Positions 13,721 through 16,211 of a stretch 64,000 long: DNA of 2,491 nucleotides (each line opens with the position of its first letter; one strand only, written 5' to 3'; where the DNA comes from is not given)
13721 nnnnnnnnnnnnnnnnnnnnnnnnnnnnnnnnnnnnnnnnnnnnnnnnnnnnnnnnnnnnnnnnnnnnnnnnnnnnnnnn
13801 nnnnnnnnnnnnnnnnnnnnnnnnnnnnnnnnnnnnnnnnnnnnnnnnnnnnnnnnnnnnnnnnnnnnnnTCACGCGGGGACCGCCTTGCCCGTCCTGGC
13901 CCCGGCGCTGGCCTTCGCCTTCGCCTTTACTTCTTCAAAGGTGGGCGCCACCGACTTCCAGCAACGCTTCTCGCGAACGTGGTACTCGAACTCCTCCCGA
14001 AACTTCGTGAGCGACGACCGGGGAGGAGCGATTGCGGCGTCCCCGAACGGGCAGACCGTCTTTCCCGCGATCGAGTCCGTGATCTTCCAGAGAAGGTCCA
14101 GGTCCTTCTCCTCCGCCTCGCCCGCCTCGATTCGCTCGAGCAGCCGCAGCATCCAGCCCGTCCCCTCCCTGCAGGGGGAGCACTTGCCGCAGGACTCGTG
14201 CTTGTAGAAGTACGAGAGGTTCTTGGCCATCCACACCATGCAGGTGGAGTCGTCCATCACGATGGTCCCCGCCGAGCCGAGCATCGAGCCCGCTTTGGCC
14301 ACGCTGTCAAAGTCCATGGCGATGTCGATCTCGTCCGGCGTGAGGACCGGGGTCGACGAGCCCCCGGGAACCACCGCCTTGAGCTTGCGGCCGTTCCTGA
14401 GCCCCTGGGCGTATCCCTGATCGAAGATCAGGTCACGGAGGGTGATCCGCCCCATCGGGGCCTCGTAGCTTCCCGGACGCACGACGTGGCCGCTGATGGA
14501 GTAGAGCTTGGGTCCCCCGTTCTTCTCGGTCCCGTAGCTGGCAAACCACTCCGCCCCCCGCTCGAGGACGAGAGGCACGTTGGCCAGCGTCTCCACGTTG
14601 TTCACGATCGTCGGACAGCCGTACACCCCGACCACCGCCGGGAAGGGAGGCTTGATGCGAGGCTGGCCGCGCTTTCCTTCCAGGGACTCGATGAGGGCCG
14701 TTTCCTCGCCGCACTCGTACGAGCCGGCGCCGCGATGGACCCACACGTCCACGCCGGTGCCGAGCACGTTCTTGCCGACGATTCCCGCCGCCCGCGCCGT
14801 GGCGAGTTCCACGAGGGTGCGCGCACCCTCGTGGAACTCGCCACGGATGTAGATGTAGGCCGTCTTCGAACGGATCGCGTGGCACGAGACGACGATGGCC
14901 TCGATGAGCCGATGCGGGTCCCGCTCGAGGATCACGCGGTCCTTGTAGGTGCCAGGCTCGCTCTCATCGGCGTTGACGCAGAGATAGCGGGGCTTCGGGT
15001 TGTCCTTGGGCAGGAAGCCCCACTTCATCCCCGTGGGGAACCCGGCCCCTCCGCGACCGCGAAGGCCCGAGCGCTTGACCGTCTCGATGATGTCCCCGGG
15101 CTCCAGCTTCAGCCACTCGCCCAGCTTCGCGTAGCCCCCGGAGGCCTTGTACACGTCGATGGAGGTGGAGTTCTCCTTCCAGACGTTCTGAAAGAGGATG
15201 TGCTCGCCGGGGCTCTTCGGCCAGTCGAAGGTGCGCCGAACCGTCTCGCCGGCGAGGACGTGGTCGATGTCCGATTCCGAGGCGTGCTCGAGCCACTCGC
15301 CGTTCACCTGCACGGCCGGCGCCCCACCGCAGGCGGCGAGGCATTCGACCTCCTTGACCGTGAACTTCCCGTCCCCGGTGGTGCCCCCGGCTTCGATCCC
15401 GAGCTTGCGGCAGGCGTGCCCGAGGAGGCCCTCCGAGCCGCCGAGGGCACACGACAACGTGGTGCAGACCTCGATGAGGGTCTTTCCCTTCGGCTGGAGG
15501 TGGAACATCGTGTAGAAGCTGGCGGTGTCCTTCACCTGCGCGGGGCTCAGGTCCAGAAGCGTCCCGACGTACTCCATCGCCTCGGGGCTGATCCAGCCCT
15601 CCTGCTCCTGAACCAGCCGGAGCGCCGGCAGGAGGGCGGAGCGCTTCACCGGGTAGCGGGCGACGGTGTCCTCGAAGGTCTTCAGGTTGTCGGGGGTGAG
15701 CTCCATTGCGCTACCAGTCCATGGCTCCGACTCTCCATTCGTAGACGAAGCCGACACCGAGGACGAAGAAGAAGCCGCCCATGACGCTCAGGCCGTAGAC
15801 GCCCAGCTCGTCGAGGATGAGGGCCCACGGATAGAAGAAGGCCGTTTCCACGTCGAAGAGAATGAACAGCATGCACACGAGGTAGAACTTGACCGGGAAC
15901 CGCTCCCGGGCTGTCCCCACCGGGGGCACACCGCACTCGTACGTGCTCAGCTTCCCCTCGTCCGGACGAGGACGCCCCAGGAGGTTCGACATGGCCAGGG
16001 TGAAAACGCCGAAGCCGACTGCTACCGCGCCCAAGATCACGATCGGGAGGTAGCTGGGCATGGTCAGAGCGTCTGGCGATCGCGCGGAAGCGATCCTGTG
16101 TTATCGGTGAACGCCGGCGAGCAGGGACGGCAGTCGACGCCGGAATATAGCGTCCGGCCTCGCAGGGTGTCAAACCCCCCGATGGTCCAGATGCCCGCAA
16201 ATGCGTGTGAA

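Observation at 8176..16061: Complex I operon with membrane arm and NuoEF but no Q-module (no nuoB, nuoC, nuoD, nuoG or nuoI)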

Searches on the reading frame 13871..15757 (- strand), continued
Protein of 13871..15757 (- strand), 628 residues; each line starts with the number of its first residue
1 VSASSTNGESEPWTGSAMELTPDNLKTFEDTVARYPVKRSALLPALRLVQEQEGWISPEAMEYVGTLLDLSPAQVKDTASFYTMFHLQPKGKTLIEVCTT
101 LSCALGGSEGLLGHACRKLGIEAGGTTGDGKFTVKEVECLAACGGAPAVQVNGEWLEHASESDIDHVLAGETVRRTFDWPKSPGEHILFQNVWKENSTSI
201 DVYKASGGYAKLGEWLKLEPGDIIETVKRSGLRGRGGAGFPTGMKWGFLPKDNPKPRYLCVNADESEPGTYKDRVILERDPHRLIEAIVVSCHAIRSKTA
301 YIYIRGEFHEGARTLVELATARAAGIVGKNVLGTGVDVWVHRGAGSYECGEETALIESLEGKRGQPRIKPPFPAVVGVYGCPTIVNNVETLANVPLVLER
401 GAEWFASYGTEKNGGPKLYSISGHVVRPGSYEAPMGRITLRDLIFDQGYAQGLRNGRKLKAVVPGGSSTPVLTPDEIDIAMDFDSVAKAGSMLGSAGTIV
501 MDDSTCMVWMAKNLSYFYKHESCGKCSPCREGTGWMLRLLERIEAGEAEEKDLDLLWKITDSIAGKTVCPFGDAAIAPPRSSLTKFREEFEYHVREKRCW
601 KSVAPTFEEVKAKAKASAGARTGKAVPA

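Call 49: find_encoding_contigs(protein=P0004, flank=10000, max_places=3)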
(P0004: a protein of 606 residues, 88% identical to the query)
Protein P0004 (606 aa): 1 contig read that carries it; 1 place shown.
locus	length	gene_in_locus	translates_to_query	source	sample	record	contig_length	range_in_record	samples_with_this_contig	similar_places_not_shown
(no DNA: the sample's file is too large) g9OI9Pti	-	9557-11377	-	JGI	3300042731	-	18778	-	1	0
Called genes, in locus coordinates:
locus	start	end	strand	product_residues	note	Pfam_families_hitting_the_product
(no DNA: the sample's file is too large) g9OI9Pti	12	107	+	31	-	-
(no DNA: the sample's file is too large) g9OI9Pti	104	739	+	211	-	PF12535:Nudix_N, PF00293:NUDIX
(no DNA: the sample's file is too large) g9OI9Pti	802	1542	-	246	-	PF02592:Vut_1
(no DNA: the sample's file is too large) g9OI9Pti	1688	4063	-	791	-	PF00912:Transgly, PF00905:Transpeptidase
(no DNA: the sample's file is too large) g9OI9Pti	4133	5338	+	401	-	PF00108:Thiolase_N, PF02803:Thiolase_C, PF22691:Thiolase_C_1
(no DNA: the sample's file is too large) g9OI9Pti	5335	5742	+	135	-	PF00583:Acetyltransf_1, PF13673:Acetyltransf_10, PF13508:Acetyltransf_7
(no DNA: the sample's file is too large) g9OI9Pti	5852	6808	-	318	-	-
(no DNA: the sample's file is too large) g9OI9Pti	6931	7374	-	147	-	PF03330:DPBB_1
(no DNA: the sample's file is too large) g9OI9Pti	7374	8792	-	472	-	PF00224:PK, PF03328:HpcH_HpaI (weak), PF02887:PK_C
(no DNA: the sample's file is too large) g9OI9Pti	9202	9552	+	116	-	PF00507:Oxidored_q4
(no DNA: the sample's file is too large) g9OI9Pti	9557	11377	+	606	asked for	PF01257:2Fe-2S_thioredx, PF01512:Complex1_51K, PF22461:SLBB_2 (weak), PF10589:NADH_4Fe-4S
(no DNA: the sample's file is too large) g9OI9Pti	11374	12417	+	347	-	PF00146:NADHdh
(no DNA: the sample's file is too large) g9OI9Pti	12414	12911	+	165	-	PF00499:Oxidored_q3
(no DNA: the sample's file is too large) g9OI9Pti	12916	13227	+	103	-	PF00420:Oxidored_q2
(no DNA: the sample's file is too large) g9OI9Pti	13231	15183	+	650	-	PF00662:Proton_antipo_N, PF00361:Proton_antipo_M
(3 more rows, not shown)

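Call 57: search_protein_representatives(protein=P0121)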
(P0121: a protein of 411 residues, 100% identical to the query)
Query: 411 residues. Proteins with E-value up to 0.001 (for the whole library): 17577; up to 1e-10: 10048; up to 1e-30: 2428. The best 150 are listed.
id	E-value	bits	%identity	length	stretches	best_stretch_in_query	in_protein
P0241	4.9e-158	542.6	62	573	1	24-411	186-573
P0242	4.3e-156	536.2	62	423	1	23-411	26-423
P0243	7.3e-149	512.4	58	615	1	17-411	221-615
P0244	6.6e-142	489.5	53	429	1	24-411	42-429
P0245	4.0e-134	463.9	55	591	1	28-411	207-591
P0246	3.9e-130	450.7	52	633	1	16-411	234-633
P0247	5.9e-123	427.1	51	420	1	20-411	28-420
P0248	2.2e-121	421.9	48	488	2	28-323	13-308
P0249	6.9e-118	410.4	48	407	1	23-411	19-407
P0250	7.8e-118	410.2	47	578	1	26-411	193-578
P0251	1.6e-117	409.2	48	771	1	20-411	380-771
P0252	5.7e-117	407.4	47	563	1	19-411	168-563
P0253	8.4e-117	406.8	47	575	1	22-411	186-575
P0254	5.4e-116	404.2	49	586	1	27-411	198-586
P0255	6.1e-116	404.0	47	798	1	16-411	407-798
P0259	3.4e-114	398.3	55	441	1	25-338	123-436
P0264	4.9e-112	391.1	46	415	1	24-411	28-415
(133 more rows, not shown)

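Call 58: list_cluster_members(proteins=[P0241, P0242, P0243, P0244, P0245, P0246, P0247, P0249, P0259, P0264])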
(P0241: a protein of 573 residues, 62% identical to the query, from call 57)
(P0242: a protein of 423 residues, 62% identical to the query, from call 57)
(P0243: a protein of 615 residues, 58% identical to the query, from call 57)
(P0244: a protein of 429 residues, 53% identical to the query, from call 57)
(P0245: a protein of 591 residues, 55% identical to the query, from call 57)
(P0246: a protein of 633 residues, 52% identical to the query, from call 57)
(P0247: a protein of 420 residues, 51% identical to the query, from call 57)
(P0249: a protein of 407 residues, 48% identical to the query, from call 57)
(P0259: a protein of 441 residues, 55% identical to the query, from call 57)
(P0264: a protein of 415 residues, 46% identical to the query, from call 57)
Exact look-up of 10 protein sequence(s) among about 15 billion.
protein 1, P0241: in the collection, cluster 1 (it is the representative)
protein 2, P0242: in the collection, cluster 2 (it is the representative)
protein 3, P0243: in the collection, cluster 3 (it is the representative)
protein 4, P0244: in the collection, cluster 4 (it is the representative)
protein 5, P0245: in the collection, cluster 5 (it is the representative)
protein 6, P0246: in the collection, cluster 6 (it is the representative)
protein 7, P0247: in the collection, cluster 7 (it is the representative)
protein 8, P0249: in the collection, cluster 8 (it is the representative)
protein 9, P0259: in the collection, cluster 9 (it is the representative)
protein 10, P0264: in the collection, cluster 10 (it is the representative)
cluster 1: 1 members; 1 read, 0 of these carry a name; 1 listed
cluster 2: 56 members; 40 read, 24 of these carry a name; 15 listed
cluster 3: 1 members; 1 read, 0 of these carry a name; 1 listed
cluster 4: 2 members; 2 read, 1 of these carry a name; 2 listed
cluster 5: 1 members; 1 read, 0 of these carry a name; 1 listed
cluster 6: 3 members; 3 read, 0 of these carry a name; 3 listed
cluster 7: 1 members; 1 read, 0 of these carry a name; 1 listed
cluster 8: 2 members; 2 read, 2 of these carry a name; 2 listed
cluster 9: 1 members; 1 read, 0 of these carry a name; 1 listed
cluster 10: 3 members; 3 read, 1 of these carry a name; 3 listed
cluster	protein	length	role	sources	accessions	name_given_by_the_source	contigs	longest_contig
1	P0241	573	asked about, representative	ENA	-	-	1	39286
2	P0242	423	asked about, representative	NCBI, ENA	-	-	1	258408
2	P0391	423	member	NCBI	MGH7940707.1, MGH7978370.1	MAG: NADH dehydrogenase (quinone) subunit D [Limisphaerales bacterium]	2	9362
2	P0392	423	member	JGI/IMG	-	NADH-quinone oxidoreductase subunit D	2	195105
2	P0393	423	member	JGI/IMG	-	NADH-quinone oxidoreductase subunit D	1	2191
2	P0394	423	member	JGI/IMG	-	NADH-quinone oxidoreductase subunit D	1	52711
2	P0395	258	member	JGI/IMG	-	NADH-quinone oxidoreductase subunit D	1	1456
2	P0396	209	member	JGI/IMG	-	NADH-quinone oxidoreductase subunit D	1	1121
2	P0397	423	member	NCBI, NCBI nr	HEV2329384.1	MAG TPA: NADH dehydrogenase (quinone) subunit D [Verrucomicrobiae bacterium] | NADH dehydrogenase (quinone) subunit D [Verrucomicrobiae bacterium]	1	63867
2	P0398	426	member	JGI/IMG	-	NADH-quinone oxidoreductase subunit D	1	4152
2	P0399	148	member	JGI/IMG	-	NADH-quinone oxidoreductase subunit D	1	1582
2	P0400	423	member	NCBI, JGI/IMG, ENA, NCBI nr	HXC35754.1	MAG TPA: NADH dehydrogenase (quinone) subunit D [Candidatus Acidoferrales bacterium] | NADH dehydrogenase (quinone) subunit D [Candidatus Acidoferrales bacterium]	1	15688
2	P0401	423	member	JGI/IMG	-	NADH-quinone oxidoreductase subunit D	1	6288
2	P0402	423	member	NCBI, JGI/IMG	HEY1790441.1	MAG TPA: NADH dehydrogenase (quinone) subunit D [Verrucomicrobiae bacterium] | NADH-quinone oxidoreductase subunit D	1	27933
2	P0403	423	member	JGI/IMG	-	NADH-quinone oxidoreductase subunit D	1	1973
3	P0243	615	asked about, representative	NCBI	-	-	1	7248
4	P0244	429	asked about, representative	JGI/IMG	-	NADH-quinone oxidoreductase subunit D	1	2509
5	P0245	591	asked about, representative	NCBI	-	-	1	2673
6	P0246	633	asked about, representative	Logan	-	-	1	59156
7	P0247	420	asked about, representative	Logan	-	-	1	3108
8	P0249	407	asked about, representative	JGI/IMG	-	NADH-quinone oxidoreductase subunit D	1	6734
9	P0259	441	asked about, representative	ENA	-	-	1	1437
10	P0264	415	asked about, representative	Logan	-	-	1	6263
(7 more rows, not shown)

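Call 59: search_dna_similar(query=window:13871-15706:-, collection=plasmids, mode=protein, max_rows=15)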
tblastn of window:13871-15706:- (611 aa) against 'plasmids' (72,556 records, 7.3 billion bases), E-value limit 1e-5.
Records with a match: 290; places in all: 314; records where one place covers at least 80% of the query: 218.
Best place of each record, by identity: <60% 290.
By first word of the organism name: Sinorhizobium 71; Azospirillum 20; Rhizobium 19; Ensifer 11; Haloarcula 10; Cupriavidus 8; Rhodococcus 7; Klebsiella 6; Paracoccus 6; Methylobacterium 6; and 74 more.
By predicted mobility (MOB-suite, as given by PLSDB): non-mobilizable 183; conjugative 68; mobilizable 39.
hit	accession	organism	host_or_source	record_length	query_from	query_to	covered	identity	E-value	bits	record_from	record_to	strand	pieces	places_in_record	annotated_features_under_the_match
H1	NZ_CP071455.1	Rhizobium lentis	lentil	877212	9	582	93%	51.1%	2e-155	577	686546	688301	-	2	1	nuoF: NADH-quinone oxidoreductase subunit NuoF | nuoE: NADH-quinone oxidoreductase subunit NuoE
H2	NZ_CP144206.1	Sinorhizobium chiapasense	mixed culture,rhizosphere soil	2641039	9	582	91%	51.7%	6e-157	581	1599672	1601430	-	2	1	none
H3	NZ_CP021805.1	Sinorhizobium meliloti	Medicago truncatula,Single Cell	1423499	11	600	97%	48.8%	2e-178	568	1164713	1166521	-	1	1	none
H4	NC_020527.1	Sinorhizobium meliloti 2011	-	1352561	11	600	97%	48.7%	2e-177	565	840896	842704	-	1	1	none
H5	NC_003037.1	Sinorhizobium meliloti 1021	-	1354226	11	600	97%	48.7%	2e-177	565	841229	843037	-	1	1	none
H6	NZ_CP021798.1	Sinorhizobium meliloti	Medicago sativa,Single Cell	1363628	11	600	97%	48.7%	2e-177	565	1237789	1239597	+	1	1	none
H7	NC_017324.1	Sinorhizobium meliloti BL225C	-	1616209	11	600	97%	48.7%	2e-177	565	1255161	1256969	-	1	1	none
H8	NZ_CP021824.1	Sinorhizobium meliloti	Medicago truncatula,Single Cell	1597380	11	600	97%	48.7%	2e-177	565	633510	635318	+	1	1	none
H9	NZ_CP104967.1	Phyllobacterium sp. A18/5-2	Vicia costata,cell culture,root nodule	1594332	9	582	93%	50.2%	3e-152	566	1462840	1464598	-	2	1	none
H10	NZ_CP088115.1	Sinorhizobium meliloti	cell culture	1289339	11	600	97%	48.5%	4e-177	564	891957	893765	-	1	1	none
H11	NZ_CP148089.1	Sinorhizobium meliloti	Medicago sativa,cell culture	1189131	11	600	97%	48.5%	5e-177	563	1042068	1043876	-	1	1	record has no annotation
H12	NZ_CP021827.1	Sinorhizobium meliloti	Medicago truncatula,Single Cell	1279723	11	600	97%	48.5%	5e-177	563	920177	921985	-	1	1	record has no annotation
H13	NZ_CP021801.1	Sinorhizobium meliloti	Medicago sativa,Single Cell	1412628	11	600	97%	48.5%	7e-177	563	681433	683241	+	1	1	none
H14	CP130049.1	Sinorhizobium meliloti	Medicago,Cell culture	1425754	11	600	97%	48.5%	7e-177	563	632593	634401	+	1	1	nuoF: NADH-quinone oxidoreductase subunit NuoF | nuoE: NADH-quinone oxidoreductase subunit NuoE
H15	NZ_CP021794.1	Sinorhizobium meliloti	Medicago sativa,Single Cell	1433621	11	600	97%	48.5%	7e-177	563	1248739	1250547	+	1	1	none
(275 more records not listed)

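Call 71: find_encoding_contigs(protein=P0084, flank=10000, max_places=3)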
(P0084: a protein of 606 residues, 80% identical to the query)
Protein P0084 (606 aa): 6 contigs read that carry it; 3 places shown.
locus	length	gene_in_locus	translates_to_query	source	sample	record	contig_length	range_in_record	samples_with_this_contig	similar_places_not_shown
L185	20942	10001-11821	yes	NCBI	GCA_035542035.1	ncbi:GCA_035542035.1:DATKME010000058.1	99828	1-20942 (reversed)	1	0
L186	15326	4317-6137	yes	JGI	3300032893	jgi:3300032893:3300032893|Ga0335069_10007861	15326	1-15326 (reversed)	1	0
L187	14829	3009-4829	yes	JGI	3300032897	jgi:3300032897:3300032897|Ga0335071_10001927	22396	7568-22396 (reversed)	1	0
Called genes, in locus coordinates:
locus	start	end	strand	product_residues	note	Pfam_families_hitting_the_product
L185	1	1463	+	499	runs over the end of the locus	PF12569:NatA_aux_su (faint), PF13432:TPR_16 (weak), PF13432:TPR_16 (weak), PF14559:TPR_19 (weak), PF13432:TPR_16, PF14559:TPR_19 (weak), PF13432:TPR_16, PF14559:TPR_19 (weak), +15 more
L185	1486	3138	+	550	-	PF04371:PAD_porph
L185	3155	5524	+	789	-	PF00884:Sulfatase, PF01663:Phosphodiest, PF16347:SGSH_C, PF12895:ANAPC3 (weak), PF13432:TPR_16 (weak), PF14559:TPR_19, PF13371:TPR_9 (weak), PF14559:TPR_19 (weak), +16 more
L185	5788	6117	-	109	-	PF02452:PemK_toxin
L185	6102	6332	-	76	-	PF01402:RHH_1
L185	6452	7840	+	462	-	PF14559:TPR_19, PF13428:TPR_14 (weak), PF13432:TPR_16, PF13432:TPR_16, PF13414:TPR_11, PF13424:TPR_12, PF13432:TPR_16, PF14559:TPR_19, +19 more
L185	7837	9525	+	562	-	PF01839:FG-GAP (faint), PF13517:FG-GAP_3, PF07593:UnbV_ASPIC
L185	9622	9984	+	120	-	PF00507:Oxidored_q4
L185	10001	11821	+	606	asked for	PF01257:2Fe-2S_thioredx, PF10531:SLBB (faint), PF01512:Complex1_51K, PF22461:SLBB_2 (weak), PF10589:NADH_4Fe-4S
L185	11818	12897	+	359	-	PF00146:NADHdh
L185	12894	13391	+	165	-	PF00499:Oxidored_q3, PF13520:AA_permease_2 (weak)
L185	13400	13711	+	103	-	PF00420:Oxidored_q2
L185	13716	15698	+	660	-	PF00662:Proton_antipo_N, PF00361:Proton_antipo_M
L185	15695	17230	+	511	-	PF00361:Proton_antipo_M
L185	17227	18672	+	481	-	PF00361:Proton_antipo_M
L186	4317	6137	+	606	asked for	PF01257:2Fe-2S_thioredx, PF10531:SLBB (faint), PF01512:Complex1_51K, PF22461:SLBB_2 (weak), PF10589:NADH_4Fe-4S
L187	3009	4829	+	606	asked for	PF01257:2Fe-2S_thioredx, PF10531:SLBB (faint), PF01512:Complex1_51K, PF22461:SLBB_2 (weak), PF10589:NADH_4Fe-4S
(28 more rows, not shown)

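Call 73: search_protein_families(library=ncbifam, proteins=[window:13871-15706:-], max_evalue=0.00001)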
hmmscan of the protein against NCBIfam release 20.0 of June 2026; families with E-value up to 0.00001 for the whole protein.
window:13871-15706:- (611 aa): 15 families
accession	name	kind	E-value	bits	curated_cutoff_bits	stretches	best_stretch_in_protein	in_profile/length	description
TIGR01959.1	nuoF_fam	equivalog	3.9e-175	582.2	558.65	1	171-577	2-410/410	NADH-quinone oxidoreductase subunit NuoF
NF010120.0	PRK13596.1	equivalog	1.4e-152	508.3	389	1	171-582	8-422/433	NADH-quinone oxidoreductase subunit NuoF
NF008436.0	PRK11278.1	equivalog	2.7e-125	418.8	749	1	179-581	23-430/448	NADH-quinone oxidoreductase subunit NuoF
NF005725.0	PRK07539.1-5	equivalog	7.3e-46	156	220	1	3-152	17-169/174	NADH-quinone oxidoreductase subunit NuoE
TIGR01958.1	nuoE_fam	subfamily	7.8e-45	152.6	142.4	1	12-152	3-145/148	NADH-quinone oxidoreductase subunit NuoE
NF005721.0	PRK07539.1-1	equivalog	1.8e-40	139.1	308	1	12-146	35-169/292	NADH-quinone oxidoreductase subunit NuoE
NF005723.0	PRK07539.1-3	equivalog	3.5e-38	130.9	226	1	3-152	2-154/158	NADH-quinone oxidoreductase subunit NuoE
NF005722.0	PRK07539.1-2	equivalog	7.6e-36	123.6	141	1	2-152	4-154/157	NADH-quinone oxidoreductase subunit NuoE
NF005724.0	PRK07539.1-4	equivalog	2.5e-32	112.6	280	1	3-151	18-169/240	NADH-quinone oxidoreductase subunit NuoE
NF009040.0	PRK12373.1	equivalog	1.6e-31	110.4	514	1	4-149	16-164/400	NADH-quinone oxidoreductase subunit E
NF005747.0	PRK07571.1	equivalog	2.7e-28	98.8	224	1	7-147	21-161/173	bidirectional hydrogenase complex protein HoxE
NF004638.0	PRK05988.1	equivalog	1e-26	93.6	198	1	6-152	9-155/159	formate dehydrogenase subunit gamma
TIGR04481.1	PR_assoc_PrdC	equivalog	3.2e-11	42.7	490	1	197-377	66-222/425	proline reductase-associated electron transfer protein PrdC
TIGR01945.1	rnfC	subfamily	1.5e-10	40.2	245.95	1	200-306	118-222/435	RnfABCDGE type electron transport complex subunit C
NF003454.1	PRK05035.1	equivalog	2.4e-08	32.9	345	1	197-304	117-221/556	electron transport complex subunit RsxC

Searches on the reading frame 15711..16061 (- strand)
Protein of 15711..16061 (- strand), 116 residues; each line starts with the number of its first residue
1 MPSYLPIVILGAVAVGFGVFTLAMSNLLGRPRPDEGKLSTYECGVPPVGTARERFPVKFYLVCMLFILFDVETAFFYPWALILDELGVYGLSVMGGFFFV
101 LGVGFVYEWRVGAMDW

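Call 4: search_protein_families(library=pfam, proteins=[window:15711-16061:-])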
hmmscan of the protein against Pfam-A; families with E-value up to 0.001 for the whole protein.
window:15711-16061:- (116 aa): 1 family
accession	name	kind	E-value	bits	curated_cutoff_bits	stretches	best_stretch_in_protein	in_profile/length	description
PF00507.24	Oxidored_q4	-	3.8e-34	117.3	23.3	1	19-116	2-99/99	NADH-ubiquinone/plastoquinone oxidoreductase, chain 3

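Call 73: search_protein_families(library=ncbifam, proteins=[window:15711-16061:-], max_evalue=0.00001)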
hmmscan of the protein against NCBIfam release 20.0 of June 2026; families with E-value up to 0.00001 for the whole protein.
window:15711-16061:- (116 aa): 6 families
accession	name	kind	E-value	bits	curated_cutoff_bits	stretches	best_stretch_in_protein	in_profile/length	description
NF005922.0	PRK07928.1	equivalog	1.2e-34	119.3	155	1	1-116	1-118/119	NADH-quinone oxidoreductase subunit A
NF005839.0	PRK07756.1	equivalog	2e-25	89.4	163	1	3-116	8-121/122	NADH-quinone oxidoreductase subunit A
NF006303.0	PRK08489.1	equivalog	1e-23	84.3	145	1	21-116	31-125/129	NAD(P)H-quinone oxidoreductase subunit 3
NF004729.0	PRK06073.1-5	equivalog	5.6e-07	29.6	94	1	7-75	15-86/134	NADH dehydrogenase subunit A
NF005022.0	PRK06432.1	equivalog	1e-06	28.8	164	1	31-116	64-149/151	NADH dehydrogenase subunit A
NF004727.0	PRK06073.1-2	equivalog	9.1e-06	25.8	101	0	7-70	7-70/120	NADH dehydrogenase subunit A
